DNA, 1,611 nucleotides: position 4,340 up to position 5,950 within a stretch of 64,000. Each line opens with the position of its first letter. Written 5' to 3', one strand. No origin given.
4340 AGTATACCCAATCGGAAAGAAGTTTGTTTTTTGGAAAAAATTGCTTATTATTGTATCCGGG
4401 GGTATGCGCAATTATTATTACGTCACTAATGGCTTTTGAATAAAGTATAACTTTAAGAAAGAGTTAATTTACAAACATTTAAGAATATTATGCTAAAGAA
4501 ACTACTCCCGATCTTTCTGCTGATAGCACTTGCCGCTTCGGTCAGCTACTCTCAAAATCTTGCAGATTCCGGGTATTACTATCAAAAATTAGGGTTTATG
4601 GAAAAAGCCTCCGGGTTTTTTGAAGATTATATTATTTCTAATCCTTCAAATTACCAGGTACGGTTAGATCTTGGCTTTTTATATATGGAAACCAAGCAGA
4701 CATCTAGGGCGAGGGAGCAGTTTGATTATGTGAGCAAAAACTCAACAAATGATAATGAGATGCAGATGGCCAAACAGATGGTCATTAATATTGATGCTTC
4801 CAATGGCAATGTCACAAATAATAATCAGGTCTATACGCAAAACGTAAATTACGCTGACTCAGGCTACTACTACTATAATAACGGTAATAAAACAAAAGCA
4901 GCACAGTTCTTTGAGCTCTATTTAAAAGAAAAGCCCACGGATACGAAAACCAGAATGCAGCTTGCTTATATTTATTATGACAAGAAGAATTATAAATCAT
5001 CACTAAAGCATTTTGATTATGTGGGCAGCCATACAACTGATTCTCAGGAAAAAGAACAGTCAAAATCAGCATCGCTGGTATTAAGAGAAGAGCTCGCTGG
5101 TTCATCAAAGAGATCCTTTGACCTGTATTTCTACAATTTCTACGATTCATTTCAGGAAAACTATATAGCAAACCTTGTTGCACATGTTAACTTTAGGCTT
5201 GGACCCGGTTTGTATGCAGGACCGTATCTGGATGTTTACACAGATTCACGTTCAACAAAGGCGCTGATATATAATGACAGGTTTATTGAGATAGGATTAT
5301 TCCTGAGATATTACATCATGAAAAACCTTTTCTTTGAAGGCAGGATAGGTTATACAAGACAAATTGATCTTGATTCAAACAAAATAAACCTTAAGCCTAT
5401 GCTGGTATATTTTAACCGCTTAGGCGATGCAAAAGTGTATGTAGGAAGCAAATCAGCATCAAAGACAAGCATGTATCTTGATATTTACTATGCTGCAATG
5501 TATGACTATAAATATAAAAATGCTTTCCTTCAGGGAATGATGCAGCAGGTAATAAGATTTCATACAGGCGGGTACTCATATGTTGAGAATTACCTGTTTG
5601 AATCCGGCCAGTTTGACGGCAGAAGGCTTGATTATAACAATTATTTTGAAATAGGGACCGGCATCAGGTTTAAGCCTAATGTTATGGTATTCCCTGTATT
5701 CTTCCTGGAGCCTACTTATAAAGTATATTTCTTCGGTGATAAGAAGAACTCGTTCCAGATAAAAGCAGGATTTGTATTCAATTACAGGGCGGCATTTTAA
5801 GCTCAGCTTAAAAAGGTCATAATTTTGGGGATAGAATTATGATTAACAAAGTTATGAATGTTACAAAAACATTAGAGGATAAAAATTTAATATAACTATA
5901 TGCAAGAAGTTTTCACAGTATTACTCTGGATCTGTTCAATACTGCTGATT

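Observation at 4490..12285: NfrA/NfrB/WecB-type exopolysaccharide module whose synthase lacks the c-di-GMP receptor domain and is separated from wecB by the duplicated insert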

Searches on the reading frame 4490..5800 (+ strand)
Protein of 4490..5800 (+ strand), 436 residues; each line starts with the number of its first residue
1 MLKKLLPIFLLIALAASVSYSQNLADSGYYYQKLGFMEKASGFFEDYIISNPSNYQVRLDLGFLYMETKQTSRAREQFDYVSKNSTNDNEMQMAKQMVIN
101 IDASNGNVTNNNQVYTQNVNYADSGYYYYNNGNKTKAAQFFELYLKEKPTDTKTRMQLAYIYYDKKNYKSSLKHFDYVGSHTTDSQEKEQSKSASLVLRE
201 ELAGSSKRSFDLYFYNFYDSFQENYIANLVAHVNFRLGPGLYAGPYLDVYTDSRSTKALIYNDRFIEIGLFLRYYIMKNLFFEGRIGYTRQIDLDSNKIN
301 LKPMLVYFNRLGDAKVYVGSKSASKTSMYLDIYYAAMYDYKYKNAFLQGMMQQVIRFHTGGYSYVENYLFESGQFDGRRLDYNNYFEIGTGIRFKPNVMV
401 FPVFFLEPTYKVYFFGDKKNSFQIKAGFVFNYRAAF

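Call 3: search_protein_families(library=pfam, proteins=[window:4490-5800:+], max_evalue=0.01)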
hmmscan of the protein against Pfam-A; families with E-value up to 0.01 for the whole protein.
window:4490-5800:+ (436 aa): 12 families
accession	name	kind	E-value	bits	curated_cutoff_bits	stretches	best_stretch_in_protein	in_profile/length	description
PF14559.12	TPR_19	-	1.2e-08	35.5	25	1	44-96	14-66/68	Tetratricopeptide repeat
PF07719.23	TPR_2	-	1.7e-06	28.2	27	0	125-151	8-34/34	Tetratricopeptide repeat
PF24575.1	TPR_Slam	-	9.1e-06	26.5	35.2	0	125-175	54-104/104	Surface lipoprotein assembly modifier, N-terminal TPR repeats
PF13371.12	TPR_9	-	2.5e-05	24.7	35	0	47-97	21-71/73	Tetratricopeptide repeat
PF23914.1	TPR_CcmH_CycH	-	9.4e-05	22.7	42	0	116-180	85-149/158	Cytochrome c-type biogenesis protein H TPR domain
PF13432.12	TPR_16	-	0.00063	20.6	32.7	0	125-151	38-64/65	Tetratricopeptide repeat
PF14561.12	TPR_20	-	0.00088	20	25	0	49-98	16-65/90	Tetratricopeptide repeat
PF13181.12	TPR_8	-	0.0014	19.1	25.7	0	121-150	4-33/34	Tetratricopeptide repeat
PF13428.12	TPR_14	-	0.0015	19.5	23.5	0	124-160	7-43/44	Tetratricopeptide repeat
PF13431.12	TPR_17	-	0.002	18.7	24.4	0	43-76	1-34/34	Tetratricopeptide repeat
PF20225.4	DUF6584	-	0.0079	16.7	27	0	130-169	15-54/171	Family of unknown function (DUF6584)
PF13174.12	TPR_6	-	0.0088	17.1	26.3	0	125-147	7-29/33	Tetratricopeptide repeat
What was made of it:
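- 4490..5800 (+): Outer-membrane component. It has a signal peptide (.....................|Q), two internally repeated TPR blocks (about aa 25-105 and 121-205), a C-terminal 12-stranded beta-barrel (aa 208-435) and a terminal Phe. TPR hits (call 3).
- Checked: Outer-membrane protein: 4490-5800 has TPR hits (call 3).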

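Call 4: search_protein_families(library=ncbifam, proteins=[window:4490-5800:+], max_evalue=0.01)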
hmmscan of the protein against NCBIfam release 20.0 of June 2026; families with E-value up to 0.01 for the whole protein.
window:4490-5800:+ (436 aa): 5 families
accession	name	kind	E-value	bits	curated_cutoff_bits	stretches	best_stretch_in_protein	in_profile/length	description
TIGR02917.1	PEP_TPR_lipo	equivalog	1.4e-10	39.7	312.2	2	113-179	731-797/899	XrtA/PEP-CTERM system TPR-repeat protein PrsT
NF040959.1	MamA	equivalog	6.4e-09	35.5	200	1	119-197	38-116/204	magnetosome protein MamA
TIGR02521.1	type_IV_pilW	equivalog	1.9e-06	27.6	154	2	50-181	60-198/234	type IV pilus biogenesis/stability protein PilW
TIGR02552.1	LcrH_SycD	equivalog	0.00017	21.3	104.8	0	118-184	19-84/136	SycD/LcrH family type III secretion system chaperone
NF052415.1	T3SS_chap_SctY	equivalog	0.0011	19.4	70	0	125-181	13-69/106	type III secretion apparatus assembly chaperone SctY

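Call 18: find_homologous_proteins(query=window:4490-5800:+, max_evalue=0.001)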
Query window:4490-5800:+ (436 aa): 138 proteins with E <= 0.001 among 4076 candidates; the best 120 are listed.
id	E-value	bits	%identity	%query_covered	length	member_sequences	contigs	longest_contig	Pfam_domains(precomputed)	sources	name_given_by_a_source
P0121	3.7e-285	963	100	100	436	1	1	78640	PF14559.13,PF24575.2,PF07719.24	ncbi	ncbi:MAG: hypothetical protein ABI543_00065 [Ignavibacteria bacterium]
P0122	1.9e-254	862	87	100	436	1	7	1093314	PF14559.13,PF24575.2,PF13432.13,PF07719.24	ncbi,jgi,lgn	-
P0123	1.4e-253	859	87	100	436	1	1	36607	PF14559.13,PF24575.2,PF13432.13,PF07719.24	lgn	-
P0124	2.8e-253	858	86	97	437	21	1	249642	PF14559.13,PF13432.13,PF07719.24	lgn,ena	-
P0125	3.8e-252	855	87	100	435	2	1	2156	PF14559.13,PF07719.24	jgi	jgi:hypothetical protein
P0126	4.5e-252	854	88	100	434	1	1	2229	PF14559.13,PF07719.24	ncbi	-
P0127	1.7e-250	849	86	100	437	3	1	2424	PF14559.13,PF24575.2,PF12895.14,PF13432.13,PF07719.24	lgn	-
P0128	1.5e-249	846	87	100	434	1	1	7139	PF14559.13,PF07719.24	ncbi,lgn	-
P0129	7.4e-248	840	84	100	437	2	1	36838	PF14559.13,PF24575.2,PF07719.24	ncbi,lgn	-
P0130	1.2e-247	840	86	97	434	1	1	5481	PF14559.13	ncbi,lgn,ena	-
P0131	3.7e-247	838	84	100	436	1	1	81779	PF14559.13,PF24575.2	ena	-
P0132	2.8e-230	783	80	100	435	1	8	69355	PF14559.13,PF24575.2,PF13432.13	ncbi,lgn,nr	ncbi:MAG: hypothetical protein IT280_02955 [Ignavibacteria bacterium]|nr:hypothetical protein [Ignav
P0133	9.2e-211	718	73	100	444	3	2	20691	PF14559.13,PF24575.2,PF13432.13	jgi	jgi:tetratricopeptide (TPR) repeat protein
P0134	1.8e-205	701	71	100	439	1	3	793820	PF14559.13,PF24575.2,PF13431.13,PF14561.13,PF07719.24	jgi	jgi:Tfp pilus assembly protein PilF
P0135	9.5e-203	692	71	95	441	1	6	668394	PF14559.13,PF24575.2,PF20225.5,PF14561.13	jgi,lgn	jgi:Tfp pilus assembly protein PilF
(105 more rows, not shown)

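Call 26: predict_structure(alignment_id=A1)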
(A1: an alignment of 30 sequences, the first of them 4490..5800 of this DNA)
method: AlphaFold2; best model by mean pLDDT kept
length: 436 residues; sequences in the alignment: 30
mean_pLDDT: 87.2   pTM: 0.65
mean pLDDT of the five models: 87.2, 87.1, 86.9, 86.5, 85.9
residues with pLDDT >= 90: 231; 70-90: 174; 50-70: 18; < 50: 13
segments of 3 or more residues with pLDDT < 50: 106-118
pLDDT, mean of each block of 10 residues (from residue 1): 72 69 77 81 88 88 88 91 84 84 55 42 84 86 92 94 91 95 90 90 91 96 93 95 97 81 89 95 97 89 96 85 88 95 90 95 95 85 86 94 96 82 95 92
secondary structure, 60 per line:
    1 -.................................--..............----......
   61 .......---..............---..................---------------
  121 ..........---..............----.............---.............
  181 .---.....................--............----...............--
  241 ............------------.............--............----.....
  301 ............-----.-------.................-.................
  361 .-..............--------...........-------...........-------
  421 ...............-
elements in order: H2-34 H37-50 H55-67 H71-84 H88-105 H121-130 H134-147 H152-164 H168-181 H185-205 E208-219 E224-238 E241-252 E265-277 E280-291 E296-312 E326-339 E344-361 E363-376 E385-395 E403-413 E421-435
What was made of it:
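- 4490..5800 (+): AF2 model with pLDDT 87: 10 helices plus 12 strands (call 26).
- Checked: Its AlphaFold2 model has pLDDT 87, with 10 helices followed by 12 beta-strands (call 26).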

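Call 34: fold_search(model_id=the predicted structure, library=pdb)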
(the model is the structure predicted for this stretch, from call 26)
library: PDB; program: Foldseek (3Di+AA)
matches with E <= 10: 1492; with E <= 0.001: 162
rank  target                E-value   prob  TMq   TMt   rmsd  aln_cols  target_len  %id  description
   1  5a01_A                8.1e-06  1.00  0.16  0.11  12.8       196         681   10  O-GlcNAc transferase from Drososphila melanogaster (released 2016-04-27)
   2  4gyw_A                1.1e-05  1.00  0.17  0.11  13.1       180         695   10  Crystal structure of human O-GlcNAc Transferase in complex with UDP and a glycopeptide (released 2012-10-31)
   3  5hgv_A                1.2e-05  1.00  0.17  0.11  13.1       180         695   10  Structure of an O-GlcNAc transferase point mutant, D554N in complex with peptide (released 2016-09-14)
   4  9b8a                  1.2e-05  1.00  0.26  0.23  14.6       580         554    8  Cryo-EM structure of E. coli cellulose synthase subunit C (released 2025-02-19)
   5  3qq2_A                1.3e-05  1.00  0.26  0.40   9.4       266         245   11  Crystal Structure of the Beta Domain of the Bordetella Autotransporter Brka (released 2011-04-13)
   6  4e1t                  1.4e-05  1.00  0.24  0.38  19.2       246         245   10  X-ray crystal structure of the transmembrane beta-domain from invasin from Yersinia pseudotuberculosis (released 2012-06-13)
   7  9gzg_A                1.6e-05  1.00  0.15  0.40  13.2       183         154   14  Crystal structure of CTPR4E4 mutant (released 2025-10-15)
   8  3qq2_B                1.6e-05  1.00  0.28  0.42   8.4       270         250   11  Crystal Structure of the Beta Domain of the Bordetella Autotransporter Brka (released 2011-04-13)
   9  3vtx_A                2.1e-05  1.00  0.16  0.37  14.2       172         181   19  Crystal structure of MamA protein (released 2012-10-31)
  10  3vtx_B                2.2e-05  1.00  0.17  0.36  14.1       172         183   19  Crystal structure of MamA protein (released 2012-10-31)
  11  9qhb                  2.3e-05  1.00  0.18  0.28  14.7       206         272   13  Crystal structure of 16-repeat CTPR protein with eliminated coordination sites (released 2025-10-22)
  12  8chy                  2.3e-05  1.00  0.18  0.27  15.6       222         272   13  Crystal structure of an 8-repeat consensus TPR superhelix with Zinc. (released 2024-02-21)
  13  3vty_A                2.4e-05  1.00  0.17  0.38  13.3       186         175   18  Crystal structure of MamA (released 2012-10-31)
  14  8fe6_A                2.6e-05  1.00  0.16  0.10  12.9       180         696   10  Crystal structure of human O-GlcNAc transferase (OGT) in complex with an exosite-binding peptide and UDP-GlcNAc (released 2023-08-09)
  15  3qq2_C                2.6e-05  1.00  0.28  0.43   8.6       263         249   11  Crystal Structure of the Beta Domain of the Bordetella Autotransporter Brka (released 2011-04-13)
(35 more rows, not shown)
